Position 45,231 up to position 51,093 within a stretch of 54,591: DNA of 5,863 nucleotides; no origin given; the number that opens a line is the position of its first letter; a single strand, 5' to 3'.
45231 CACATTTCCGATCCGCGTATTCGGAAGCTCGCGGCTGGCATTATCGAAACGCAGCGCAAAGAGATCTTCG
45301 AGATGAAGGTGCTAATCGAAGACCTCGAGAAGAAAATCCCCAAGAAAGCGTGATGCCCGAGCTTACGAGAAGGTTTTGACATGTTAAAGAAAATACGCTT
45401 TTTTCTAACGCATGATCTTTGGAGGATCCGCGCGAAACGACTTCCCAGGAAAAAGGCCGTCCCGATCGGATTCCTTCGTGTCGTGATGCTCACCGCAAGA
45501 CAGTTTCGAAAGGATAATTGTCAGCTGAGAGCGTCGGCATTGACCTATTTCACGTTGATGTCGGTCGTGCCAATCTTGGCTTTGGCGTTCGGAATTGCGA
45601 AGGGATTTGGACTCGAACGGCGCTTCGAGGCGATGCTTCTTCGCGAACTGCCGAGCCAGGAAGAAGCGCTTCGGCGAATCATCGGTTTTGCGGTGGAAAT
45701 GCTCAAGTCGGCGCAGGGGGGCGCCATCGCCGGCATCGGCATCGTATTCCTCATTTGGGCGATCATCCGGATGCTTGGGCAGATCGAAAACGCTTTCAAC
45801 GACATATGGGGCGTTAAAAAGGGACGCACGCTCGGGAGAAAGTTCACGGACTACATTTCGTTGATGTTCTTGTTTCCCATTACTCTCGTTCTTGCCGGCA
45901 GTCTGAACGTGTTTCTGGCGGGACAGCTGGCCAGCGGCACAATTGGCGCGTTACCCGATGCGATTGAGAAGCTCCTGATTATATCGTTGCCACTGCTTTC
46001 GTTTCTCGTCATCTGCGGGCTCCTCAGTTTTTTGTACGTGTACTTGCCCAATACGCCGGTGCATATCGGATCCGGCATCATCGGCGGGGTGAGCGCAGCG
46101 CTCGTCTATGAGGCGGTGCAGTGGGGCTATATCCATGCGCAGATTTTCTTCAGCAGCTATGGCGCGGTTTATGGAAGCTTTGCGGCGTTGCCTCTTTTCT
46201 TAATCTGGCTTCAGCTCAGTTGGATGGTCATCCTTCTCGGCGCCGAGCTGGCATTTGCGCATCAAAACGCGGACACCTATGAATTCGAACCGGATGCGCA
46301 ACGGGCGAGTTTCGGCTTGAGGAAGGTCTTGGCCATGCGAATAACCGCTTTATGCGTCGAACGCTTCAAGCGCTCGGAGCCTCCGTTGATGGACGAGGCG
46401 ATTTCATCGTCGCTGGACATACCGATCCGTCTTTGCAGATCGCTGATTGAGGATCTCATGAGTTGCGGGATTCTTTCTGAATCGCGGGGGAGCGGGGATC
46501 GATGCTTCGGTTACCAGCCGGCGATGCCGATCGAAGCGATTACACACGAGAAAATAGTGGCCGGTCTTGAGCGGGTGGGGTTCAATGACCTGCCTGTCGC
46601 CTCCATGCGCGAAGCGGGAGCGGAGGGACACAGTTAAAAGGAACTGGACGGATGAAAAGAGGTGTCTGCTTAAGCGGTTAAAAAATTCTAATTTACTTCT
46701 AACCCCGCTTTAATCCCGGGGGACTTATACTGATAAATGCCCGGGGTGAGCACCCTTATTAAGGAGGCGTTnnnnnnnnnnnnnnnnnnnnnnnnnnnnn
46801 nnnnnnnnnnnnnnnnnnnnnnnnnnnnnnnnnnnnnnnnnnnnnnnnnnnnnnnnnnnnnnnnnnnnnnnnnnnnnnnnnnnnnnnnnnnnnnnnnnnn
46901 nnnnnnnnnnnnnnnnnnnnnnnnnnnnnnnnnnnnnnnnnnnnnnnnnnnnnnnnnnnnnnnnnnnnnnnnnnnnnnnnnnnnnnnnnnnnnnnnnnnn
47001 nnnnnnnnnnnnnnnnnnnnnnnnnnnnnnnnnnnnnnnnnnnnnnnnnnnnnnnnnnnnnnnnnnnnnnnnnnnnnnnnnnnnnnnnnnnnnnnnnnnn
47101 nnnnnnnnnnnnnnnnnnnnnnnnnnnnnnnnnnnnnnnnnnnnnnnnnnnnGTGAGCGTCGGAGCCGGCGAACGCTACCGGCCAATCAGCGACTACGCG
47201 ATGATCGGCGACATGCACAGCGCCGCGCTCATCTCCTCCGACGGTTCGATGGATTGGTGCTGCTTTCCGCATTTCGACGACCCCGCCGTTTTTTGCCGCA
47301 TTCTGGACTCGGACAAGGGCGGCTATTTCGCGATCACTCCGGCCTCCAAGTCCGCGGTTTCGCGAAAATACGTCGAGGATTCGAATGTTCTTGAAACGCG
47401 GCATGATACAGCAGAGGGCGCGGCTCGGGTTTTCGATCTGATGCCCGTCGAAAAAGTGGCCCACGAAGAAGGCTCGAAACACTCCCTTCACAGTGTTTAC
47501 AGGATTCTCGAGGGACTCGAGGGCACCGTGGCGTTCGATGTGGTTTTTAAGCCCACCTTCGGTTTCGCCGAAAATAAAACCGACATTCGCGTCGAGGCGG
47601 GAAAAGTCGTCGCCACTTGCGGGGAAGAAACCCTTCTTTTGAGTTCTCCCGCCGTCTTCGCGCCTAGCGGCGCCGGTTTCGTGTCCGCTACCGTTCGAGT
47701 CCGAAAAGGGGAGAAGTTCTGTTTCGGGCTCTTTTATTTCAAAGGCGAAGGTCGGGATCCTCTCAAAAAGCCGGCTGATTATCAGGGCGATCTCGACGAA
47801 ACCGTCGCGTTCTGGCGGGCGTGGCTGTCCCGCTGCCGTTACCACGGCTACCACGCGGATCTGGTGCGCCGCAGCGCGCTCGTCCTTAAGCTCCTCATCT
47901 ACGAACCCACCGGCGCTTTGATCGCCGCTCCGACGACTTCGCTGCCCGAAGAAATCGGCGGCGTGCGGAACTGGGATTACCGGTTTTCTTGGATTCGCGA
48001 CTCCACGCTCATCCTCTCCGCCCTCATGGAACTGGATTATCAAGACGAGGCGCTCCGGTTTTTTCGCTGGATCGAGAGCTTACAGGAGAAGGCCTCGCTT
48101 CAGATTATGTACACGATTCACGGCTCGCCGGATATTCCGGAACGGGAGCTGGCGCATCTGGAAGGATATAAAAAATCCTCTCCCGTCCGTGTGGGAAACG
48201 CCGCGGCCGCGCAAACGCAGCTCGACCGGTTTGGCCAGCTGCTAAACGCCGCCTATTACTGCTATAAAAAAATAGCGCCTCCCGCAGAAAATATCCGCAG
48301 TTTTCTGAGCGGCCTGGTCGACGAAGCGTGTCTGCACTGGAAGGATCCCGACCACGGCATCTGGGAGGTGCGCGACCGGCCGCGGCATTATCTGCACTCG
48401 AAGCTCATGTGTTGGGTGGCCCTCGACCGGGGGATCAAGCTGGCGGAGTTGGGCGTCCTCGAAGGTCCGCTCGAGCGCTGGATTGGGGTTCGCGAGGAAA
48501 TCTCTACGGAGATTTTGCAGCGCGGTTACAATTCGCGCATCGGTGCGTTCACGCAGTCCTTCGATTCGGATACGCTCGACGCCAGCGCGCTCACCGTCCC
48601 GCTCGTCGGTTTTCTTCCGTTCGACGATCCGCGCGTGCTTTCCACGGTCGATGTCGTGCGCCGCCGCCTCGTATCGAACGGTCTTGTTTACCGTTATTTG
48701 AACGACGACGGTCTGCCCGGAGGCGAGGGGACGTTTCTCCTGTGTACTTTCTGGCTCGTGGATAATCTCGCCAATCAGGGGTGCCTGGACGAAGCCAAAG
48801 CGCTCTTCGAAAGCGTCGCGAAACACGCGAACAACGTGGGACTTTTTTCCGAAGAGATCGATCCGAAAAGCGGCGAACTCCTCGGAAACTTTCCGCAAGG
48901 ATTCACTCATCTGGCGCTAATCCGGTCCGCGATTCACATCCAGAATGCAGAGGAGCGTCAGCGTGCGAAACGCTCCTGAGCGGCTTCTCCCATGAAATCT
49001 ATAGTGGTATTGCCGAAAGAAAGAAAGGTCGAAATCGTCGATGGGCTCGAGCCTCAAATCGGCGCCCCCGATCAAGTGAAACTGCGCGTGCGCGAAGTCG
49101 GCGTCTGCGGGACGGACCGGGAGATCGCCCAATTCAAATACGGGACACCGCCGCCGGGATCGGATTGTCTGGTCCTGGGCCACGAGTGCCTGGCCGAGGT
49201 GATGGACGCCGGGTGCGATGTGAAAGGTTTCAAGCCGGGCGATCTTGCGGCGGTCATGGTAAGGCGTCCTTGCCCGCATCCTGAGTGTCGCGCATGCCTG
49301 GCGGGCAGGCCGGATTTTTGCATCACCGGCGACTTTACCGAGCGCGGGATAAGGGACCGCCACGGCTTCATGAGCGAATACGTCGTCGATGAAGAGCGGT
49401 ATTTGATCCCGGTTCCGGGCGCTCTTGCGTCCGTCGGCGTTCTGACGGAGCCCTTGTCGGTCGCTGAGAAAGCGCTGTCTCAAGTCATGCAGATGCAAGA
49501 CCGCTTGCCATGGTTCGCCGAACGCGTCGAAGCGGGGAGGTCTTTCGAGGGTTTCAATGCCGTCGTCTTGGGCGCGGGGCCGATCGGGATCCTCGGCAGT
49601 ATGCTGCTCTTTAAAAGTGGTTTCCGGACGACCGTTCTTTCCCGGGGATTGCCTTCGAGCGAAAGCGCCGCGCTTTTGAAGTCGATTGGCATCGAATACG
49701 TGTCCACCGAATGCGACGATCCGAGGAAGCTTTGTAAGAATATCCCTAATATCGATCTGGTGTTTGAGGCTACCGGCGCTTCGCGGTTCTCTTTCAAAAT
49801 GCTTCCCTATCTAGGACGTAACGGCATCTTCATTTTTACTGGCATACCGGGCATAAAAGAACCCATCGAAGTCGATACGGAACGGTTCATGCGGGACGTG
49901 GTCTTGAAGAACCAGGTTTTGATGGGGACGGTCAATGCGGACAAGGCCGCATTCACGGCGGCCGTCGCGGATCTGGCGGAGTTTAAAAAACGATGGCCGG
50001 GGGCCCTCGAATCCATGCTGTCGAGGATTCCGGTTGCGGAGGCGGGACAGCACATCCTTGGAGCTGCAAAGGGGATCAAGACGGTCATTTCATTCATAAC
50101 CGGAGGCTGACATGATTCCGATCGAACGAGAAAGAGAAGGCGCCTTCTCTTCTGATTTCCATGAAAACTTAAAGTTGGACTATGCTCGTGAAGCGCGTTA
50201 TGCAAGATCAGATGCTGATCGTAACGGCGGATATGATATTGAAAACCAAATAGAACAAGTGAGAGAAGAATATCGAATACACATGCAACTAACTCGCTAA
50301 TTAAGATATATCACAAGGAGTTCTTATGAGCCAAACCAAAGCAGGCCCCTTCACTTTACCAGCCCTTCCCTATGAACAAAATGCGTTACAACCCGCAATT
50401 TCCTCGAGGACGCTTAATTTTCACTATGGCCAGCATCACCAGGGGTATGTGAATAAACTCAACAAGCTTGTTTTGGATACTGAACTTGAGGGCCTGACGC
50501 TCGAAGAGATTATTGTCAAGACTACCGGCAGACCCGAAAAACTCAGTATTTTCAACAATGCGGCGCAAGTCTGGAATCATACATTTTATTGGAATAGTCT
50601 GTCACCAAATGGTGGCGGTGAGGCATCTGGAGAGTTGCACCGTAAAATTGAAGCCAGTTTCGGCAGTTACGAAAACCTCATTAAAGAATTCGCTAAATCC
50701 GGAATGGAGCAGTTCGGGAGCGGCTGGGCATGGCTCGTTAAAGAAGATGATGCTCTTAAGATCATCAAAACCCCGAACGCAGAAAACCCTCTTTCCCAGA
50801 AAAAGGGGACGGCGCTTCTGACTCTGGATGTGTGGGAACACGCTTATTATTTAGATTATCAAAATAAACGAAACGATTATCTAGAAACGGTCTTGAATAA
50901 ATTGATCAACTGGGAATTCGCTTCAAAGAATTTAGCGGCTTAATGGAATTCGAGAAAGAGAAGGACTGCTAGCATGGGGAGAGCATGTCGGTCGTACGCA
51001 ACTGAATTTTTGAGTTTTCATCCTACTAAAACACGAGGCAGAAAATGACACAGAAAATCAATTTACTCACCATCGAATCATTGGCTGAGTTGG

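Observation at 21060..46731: Recurrent promoter architecture: three CTAAT-type pentamers phased at exactly 11 nt, then a -10 box, upstream of at least four island operons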

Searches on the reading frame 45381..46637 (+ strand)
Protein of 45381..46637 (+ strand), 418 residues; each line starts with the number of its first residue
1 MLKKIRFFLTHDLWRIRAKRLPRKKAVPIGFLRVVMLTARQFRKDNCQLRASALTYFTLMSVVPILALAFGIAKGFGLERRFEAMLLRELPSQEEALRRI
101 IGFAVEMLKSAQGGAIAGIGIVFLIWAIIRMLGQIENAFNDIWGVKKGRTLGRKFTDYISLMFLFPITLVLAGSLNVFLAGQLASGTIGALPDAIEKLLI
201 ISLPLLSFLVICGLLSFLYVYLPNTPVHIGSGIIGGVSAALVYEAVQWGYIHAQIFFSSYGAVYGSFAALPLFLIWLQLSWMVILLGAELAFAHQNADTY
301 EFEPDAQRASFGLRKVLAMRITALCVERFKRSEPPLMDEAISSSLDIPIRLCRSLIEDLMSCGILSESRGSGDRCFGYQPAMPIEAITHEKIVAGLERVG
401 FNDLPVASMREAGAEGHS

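Call 10: search_protein_families(library=pfam, proteins=[window:45381-46637:+])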
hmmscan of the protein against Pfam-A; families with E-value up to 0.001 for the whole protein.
window:45381-46637:+ (418 aa): 1 family
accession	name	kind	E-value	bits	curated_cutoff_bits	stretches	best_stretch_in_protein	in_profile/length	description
PF03631.20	Virul_fac_BrkB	-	2.5e-54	185.1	33.7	1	44-297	2-258/259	Virulence factor BrkB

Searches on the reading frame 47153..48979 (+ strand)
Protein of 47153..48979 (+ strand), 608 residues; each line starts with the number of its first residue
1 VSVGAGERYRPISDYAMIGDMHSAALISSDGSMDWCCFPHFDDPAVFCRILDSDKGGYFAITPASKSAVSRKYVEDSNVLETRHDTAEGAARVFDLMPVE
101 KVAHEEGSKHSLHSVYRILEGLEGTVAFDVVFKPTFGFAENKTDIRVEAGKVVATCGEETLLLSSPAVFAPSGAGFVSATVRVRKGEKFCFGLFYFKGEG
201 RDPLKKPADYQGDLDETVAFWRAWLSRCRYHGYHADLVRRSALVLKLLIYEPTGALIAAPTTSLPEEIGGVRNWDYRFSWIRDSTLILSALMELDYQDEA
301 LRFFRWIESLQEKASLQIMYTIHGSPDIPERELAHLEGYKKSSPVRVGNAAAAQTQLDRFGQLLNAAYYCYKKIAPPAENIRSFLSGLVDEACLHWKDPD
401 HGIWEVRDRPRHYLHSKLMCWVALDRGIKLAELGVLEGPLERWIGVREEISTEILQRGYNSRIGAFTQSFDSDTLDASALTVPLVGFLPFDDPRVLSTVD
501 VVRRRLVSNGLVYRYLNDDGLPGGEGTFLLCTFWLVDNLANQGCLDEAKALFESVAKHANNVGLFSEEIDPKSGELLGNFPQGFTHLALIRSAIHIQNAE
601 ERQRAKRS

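Call 11: search_protein_families(library=pfam, proteins=[window:47153-48979:+])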
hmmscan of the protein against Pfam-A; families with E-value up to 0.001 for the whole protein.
window:47153-48979:+ (608 aa): 2 families
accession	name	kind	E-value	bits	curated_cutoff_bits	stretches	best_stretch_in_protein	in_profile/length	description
PF00723.27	Glyco_hydro_15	-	7.2e-72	243.1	22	1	234-592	3-425/427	Glycosyl hydrolases family 15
PF19291.4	TREH_N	-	1.4e-17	64.1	23.1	1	6-168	9-158/211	Trehalase-like, N-terminal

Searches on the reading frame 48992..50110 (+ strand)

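Call 11: search_protein_families(library=pfam, proteins=[window:48992-50110:+])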
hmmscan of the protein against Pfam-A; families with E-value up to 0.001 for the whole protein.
window:48992-50110:+ (372 aa): 3 families
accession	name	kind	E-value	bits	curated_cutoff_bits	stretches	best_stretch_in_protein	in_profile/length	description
PF16912.11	Glu_dehyd_C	-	3.5e-38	131.6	34.9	1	146-368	1-211/211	Glucose dehydrogenase C-terminus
PF08240.17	ADH_N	-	3.1e-19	69.6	23.5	1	26-142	2-103/104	Alcohol dehydrogenase GroES-like domain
PF00107.32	ADH_zinc_N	-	1.5e-05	25.4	31.8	1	197-327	1-126/129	Zinc-binding dehydrogenase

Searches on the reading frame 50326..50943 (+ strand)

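Call 11: search_protein_families(library=pfam, proteins=[window:50326-50943:+])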
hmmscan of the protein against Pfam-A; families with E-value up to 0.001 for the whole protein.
window:50326-50943:+ (205 aa): 2 families
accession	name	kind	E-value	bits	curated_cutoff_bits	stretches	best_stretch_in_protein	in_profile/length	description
PF02777.23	Sod_Fe_C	-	6.3e-37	126.2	20.9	1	101-201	2-101/102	Iron/manganese superoxide dismutases, C-terminal domain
PF00081.27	Sod_Fe_N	-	1.3e-26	93.3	27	1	9-93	2-82/82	Iron/manganese superoxide dismutases, alpha-hairpin domain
